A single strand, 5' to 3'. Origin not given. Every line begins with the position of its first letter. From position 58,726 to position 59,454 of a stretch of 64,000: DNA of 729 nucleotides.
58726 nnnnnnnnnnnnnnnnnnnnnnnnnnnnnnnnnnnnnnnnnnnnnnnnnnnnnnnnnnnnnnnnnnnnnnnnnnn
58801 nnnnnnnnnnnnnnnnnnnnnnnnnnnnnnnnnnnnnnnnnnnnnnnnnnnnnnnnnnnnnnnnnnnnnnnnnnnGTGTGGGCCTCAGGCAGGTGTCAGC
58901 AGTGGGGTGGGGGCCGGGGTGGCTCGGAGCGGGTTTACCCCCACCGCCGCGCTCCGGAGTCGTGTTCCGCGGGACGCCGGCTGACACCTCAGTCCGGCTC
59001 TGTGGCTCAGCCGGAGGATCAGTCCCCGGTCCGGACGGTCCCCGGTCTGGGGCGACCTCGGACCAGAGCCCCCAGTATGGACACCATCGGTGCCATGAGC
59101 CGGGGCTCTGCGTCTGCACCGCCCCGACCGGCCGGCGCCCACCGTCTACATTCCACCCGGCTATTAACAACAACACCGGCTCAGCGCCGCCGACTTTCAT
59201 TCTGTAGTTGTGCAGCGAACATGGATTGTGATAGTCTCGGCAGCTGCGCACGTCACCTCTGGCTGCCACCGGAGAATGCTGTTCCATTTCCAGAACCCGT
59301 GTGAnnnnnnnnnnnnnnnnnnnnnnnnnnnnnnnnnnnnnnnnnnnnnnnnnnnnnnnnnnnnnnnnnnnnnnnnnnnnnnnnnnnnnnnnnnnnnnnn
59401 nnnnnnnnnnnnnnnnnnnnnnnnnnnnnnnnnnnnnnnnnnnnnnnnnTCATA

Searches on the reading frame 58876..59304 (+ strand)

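Call 47: search_protein_families(library=pfam, proteins=[window:58876-59304:+], max_evalue=0.01)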
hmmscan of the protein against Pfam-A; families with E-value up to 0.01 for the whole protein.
window:58876-59304:+ (142 aa): 1 family
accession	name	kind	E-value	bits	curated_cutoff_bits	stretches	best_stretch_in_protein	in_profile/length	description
PF25695.1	BKRF4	-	0.00034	21.2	27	1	45-89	118-163/218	Epstein-Barr virus BKRF4 histone binding protein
